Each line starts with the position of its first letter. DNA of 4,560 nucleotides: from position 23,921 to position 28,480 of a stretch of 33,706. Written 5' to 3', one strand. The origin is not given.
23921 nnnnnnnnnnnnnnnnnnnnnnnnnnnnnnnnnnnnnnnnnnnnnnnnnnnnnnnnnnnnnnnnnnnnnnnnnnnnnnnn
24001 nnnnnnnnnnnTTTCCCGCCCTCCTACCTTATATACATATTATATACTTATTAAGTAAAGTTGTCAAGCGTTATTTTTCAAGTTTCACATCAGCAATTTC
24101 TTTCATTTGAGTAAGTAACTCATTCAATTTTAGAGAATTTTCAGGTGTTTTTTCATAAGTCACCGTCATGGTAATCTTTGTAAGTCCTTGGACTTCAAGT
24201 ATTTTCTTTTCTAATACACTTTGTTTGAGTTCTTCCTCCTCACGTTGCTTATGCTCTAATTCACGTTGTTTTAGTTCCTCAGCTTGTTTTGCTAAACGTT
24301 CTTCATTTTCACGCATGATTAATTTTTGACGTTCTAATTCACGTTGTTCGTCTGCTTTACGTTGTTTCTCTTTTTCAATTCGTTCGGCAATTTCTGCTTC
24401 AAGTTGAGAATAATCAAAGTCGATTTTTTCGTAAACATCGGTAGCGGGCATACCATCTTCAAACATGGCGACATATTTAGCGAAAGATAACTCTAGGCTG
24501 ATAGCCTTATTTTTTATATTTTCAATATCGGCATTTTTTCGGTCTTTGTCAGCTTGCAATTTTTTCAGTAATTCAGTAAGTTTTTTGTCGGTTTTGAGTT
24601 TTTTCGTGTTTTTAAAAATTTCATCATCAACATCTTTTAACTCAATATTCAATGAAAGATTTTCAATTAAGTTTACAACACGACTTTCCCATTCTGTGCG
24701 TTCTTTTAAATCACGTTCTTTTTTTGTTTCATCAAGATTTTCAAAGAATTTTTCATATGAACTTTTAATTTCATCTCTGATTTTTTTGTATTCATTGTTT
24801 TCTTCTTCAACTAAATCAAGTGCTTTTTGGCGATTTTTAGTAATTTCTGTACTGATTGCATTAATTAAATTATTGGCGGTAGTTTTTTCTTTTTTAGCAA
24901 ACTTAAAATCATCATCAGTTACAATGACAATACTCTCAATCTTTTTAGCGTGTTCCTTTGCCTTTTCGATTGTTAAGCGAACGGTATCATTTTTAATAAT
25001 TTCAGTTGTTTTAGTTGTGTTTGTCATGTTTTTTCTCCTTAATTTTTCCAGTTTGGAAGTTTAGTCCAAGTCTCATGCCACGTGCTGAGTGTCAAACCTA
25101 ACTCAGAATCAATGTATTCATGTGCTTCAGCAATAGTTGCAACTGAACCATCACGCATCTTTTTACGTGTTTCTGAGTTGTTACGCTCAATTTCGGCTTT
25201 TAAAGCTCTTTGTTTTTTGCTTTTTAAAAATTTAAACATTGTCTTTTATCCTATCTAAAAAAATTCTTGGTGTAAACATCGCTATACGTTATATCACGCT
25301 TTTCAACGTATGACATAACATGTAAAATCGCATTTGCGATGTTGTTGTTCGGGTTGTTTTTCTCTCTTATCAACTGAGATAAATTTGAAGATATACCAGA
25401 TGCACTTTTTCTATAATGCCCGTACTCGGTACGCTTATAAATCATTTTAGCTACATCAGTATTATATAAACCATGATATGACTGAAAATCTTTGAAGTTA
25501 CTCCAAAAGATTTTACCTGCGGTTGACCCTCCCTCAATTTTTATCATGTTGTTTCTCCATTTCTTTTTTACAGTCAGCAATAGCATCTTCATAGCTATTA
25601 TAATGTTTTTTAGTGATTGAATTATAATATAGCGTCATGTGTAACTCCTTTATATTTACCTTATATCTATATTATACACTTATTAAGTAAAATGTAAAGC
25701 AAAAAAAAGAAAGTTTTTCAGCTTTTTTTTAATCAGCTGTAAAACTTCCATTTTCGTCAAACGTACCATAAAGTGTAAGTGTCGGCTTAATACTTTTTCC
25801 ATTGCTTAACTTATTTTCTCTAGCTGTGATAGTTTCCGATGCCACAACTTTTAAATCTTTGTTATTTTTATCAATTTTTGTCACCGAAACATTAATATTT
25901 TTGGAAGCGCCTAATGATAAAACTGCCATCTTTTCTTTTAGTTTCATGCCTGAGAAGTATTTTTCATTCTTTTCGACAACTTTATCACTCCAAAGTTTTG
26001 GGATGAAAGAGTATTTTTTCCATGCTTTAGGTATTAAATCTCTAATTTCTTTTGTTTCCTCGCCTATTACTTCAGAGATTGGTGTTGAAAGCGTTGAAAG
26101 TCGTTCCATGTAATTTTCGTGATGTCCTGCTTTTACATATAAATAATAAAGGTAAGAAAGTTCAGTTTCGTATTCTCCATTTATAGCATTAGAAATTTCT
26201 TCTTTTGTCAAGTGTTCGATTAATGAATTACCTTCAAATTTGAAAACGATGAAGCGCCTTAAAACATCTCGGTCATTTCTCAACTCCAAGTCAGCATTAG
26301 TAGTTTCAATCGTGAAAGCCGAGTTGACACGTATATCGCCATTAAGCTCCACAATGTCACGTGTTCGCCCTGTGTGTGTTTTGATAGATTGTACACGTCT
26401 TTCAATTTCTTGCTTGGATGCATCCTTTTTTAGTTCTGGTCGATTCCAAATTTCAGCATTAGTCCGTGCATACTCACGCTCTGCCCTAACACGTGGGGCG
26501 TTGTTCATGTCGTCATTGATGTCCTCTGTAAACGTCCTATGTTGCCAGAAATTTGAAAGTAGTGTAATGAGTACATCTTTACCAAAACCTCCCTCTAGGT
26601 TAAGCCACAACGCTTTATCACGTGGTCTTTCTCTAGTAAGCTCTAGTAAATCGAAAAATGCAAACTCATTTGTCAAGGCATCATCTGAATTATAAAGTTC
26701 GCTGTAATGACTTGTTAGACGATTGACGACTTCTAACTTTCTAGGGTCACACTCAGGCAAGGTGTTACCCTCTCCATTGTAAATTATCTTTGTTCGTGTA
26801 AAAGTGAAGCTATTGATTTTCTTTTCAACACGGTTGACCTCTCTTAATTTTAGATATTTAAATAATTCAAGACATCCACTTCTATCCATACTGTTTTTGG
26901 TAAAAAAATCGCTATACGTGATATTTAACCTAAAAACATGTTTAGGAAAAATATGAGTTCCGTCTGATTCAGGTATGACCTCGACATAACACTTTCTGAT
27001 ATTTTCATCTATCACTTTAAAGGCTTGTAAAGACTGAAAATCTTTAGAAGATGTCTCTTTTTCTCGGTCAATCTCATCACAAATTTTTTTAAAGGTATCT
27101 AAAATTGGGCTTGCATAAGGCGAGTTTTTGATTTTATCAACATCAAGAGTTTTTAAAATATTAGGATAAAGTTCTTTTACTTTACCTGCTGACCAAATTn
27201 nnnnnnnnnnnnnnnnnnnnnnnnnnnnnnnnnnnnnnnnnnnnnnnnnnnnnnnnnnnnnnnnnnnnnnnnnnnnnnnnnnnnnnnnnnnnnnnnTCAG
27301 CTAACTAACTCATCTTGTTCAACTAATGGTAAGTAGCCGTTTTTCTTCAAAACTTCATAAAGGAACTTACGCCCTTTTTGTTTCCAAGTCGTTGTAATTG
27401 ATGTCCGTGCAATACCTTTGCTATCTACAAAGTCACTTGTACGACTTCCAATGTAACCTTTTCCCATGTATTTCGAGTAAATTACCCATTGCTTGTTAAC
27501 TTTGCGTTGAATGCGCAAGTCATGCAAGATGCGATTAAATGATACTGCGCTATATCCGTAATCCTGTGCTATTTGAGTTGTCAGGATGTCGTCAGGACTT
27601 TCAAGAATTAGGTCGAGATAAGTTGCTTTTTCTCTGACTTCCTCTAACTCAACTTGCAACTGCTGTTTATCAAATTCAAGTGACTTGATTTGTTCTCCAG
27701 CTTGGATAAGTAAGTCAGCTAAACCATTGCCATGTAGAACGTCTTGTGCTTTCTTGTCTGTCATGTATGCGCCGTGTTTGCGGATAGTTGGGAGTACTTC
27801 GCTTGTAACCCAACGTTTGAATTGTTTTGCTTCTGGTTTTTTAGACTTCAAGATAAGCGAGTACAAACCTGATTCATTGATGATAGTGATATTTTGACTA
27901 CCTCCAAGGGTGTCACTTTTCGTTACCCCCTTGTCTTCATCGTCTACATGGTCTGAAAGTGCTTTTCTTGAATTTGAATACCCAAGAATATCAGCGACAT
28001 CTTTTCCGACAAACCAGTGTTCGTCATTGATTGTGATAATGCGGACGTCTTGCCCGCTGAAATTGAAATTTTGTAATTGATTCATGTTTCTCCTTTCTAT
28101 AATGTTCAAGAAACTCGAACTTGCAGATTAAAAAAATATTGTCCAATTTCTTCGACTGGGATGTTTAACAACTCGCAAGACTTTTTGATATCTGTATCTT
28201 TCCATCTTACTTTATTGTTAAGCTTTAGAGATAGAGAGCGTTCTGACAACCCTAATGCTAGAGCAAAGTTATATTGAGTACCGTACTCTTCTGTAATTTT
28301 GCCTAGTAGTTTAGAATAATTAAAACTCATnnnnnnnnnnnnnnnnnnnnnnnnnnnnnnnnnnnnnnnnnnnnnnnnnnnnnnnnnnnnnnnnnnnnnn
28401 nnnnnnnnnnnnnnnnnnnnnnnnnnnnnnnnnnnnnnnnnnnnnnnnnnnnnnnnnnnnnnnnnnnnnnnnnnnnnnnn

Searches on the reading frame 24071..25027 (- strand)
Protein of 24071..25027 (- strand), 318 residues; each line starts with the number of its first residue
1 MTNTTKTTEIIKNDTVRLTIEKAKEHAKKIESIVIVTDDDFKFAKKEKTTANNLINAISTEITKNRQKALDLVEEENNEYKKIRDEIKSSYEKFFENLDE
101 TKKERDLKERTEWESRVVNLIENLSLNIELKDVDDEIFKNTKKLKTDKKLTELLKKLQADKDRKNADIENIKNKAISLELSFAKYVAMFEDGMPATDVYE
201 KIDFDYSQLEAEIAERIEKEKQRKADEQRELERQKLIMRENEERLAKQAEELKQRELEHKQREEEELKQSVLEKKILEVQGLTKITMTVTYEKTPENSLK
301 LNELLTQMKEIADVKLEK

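Call 25: search_protein_families(library=phrogs, proteins=[window:24071-25027:-], max_evalue=0.00001)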
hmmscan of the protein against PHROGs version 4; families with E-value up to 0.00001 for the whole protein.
window:24071-25027:- (318 aa): 1 family
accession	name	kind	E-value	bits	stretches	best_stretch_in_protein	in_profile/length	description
phrog_674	-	unknown function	5.6e-07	30.2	1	19-307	30-303/312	-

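Call 65: search_protein_families(library=pfam, proteins=[window:24071-25027:-], max_evalue=0.01)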
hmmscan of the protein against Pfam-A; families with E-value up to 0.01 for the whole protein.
window:24071-25027:- (318 aa): 1 family
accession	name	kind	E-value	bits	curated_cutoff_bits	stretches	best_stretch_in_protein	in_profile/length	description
PF07083.16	DUF1351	-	2.2e-09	37.8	27.8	1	23-205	22-205/210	Protein of unknown function (DUF1351)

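Call 68: find_homologous_proteins(query=window:24071-25027:-, max_evalue=1e-30)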
Query window:24071-25027:- (318 aa): 130 proteins with E <= 1e-30 among 4661 candidates; the best 120 are listed.
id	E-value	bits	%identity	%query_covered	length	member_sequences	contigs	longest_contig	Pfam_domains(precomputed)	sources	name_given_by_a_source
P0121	6.9e-175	598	96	100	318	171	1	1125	PF07083.17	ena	-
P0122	2.6e-166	570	94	98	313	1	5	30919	PF07083.17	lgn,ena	-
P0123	4.7e-166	569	93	98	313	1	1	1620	PF07083.17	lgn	-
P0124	7.2e-165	565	92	100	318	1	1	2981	PF07083.17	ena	-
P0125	1.5e-164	564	91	100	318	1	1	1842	PF07083.17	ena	-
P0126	2.7e-164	564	91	100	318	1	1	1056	PF07083.17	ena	-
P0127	3.3e-164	563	91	100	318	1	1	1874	PF07083.17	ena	-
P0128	1.0e-163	562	91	100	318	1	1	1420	PF07083.17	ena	-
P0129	4.7e-163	559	91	100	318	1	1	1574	PF07083.17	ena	-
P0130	6.7e-163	559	91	100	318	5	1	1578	PF07083.17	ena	-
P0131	1.2e-162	558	91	100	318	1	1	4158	PF07083.17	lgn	-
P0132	1.8e-162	557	90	100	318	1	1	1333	PF07083.17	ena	-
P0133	3.7e-162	556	92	98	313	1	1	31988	PF07083.17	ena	-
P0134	5.3e-162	556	90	100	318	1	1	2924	PF07083.17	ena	-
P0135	1.0e-161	555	90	100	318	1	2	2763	PF07083.17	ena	-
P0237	1.6e-152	525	86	100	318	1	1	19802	PF07083.17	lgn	-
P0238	1.8e-151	521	87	98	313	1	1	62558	PF07083.17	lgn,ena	-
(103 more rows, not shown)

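Call 70: find_encoding_contigs(protein=P0238, flank=5000, max_places=2)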
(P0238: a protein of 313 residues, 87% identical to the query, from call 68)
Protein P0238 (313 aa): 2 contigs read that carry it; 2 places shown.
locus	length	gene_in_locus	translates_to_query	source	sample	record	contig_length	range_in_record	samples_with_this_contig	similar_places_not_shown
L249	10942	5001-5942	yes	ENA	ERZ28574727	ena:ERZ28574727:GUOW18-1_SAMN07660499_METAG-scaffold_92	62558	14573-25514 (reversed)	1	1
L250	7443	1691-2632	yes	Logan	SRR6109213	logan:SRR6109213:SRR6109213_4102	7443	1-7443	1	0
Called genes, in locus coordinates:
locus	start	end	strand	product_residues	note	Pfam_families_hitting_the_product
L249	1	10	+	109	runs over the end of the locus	-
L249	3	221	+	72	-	-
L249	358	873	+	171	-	PF07852:DUF1642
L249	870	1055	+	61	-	-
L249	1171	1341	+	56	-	-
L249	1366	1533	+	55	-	-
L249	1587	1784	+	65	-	-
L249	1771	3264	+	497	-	-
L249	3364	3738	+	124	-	-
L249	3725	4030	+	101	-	-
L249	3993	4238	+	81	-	-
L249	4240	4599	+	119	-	-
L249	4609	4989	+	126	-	PF24240:DUF7448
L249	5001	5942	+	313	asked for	PF07083:DUF1351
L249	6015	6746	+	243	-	PF03837:RecT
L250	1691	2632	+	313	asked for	PF07083:DUF1351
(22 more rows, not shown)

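Call 71: find_encoding_contigs(protein=P0237, flank=10000, max_places=2)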
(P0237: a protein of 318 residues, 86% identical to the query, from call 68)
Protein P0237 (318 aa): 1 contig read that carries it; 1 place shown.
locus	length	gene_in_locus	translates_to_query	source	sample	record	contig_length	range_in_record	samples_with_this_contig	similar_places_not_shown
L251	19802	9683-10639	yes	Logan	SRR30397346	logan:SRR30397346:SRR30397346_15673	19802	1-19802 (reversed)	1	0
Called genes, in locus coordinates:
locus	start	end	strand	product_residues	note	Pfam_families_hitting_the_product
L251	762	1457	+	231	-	-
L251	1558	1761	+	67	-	-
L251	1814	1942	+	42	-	-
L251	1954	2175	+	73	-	-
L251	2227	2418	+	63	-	-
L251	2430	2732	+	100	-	-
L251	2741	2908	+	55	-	-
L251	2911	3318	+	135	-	PF09643:YopX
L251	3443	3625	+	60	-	-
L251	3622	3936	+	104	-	-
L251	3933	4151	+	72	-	-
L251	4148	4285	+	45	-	-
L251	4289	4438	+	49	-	-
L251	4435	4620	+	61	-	-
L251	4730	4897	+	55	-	-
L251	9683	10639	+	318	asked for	PF07083:DUF1351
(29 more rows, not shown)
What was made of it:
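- The Ant and cro-like genes with complementary start regions are missing from relatives that keep sRNA1 (calls 70, 71).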

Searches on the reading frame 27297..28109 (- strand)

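Call 25: search_protein_families(library=phrogs, proteins=[window:27297-28109:-], max_evalue=0.00001)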
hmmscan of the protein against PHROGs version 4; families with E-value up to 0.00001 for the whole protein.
window:27297-28109:- (270 aa): 15 families
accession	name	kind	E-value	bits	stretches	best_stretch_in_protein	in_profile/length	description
phrog_130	-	transcription regulation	2.4e-98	331.2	1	6-268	154-422/480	anti-repressor Ant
phrog_2899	-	transcription regulation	3.4e-61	208.1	1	9-161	4-155/263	anti-repressor Ant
phrog_463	-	transcription regulation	1.5e-51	176.3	1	9-152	2-151/250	anti-repressor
phrog_7940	-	unknown function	5.3e-45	155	1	9-121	1-113/252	-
phrog_245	-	transcription regulation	2.6e-41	143.2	1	1-118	30-143/319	anti-repressor Ant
phrog_2593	-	transcription regulation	2.7e-41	143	1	7-157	17-174/255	anti-repressor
phrog_2011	-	transcription regulation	7.3e-34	118.7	1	9-125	1-126/275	anti-repressor Ant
phrog_2977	-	transcription regulation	8.4e-34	117.5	1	7-92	59-148/150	anti-repressor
phrog_5060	-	transcription regulation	3.2e-33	116.6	1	8-162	3-160/224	anti-repressor Ant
phrog_63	-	transcription regulation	1.1e-30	108.4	1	6-266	114-367/431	anti-repressor Ant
phrog_25722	-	unknown function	7.5e-29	101.5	1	11-120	3-113/150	-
phrog_25289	-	unknown function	1.1e-26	93.9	1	191-268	1-78/79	-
phrog_9976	-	transcription regulation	9e-25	88.6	1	15-113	4-102/188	anti-repressor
phrog_373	-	transcription regulation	3.3e-12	47.4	1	5-122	72-202/373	anti-repressor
phrog_7347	-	unknown function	3e-07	31.7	1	74-125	6-56/78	-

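Call 65: search_protein_families(library=pfam, proteins=[window:27297-28085:-], max_evalue=0.01)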
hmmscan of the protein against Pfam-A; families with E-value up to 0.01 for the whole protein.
window:27297-28085:- (262 aa): 2 families
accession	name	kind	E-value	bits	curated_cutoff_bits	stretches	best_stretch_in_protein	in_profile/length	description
PF02498.22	Bro-N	-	1.2e-31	109.7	25.6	1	14-99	2-96/96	BRO family, N-terminal domain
PF03374.19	ANT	-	1.1e-25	90.6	25.3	1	146-248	3-107/108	Phage antirepressor protein KilAC domain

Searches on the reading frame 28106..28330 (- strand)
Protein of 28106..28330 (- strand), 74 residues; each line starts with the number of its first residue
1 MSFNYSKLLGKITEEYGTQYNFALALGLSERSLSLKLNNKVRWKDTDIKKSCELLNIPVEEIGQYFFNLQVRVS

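Call 65: search_protein_families(library=pfam, proteins=[window:28106-28330:-], max_evalue=0.01)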
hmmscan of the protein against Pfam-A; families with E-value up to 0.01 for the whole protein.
window:28106-28330:- (74 aa): 2 families
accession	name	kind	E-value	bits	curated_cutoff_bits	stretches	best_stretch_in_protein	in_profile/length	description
PF05339.17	DUF739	-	6.1e-34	116.4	27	1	1-68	1-68/69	Protein of unknown function (DUF739)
PF13443.12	HTH_26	-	0.0057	17.3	22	1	18-62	12-57/63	Cro/C1-type HTH DNA-binding domain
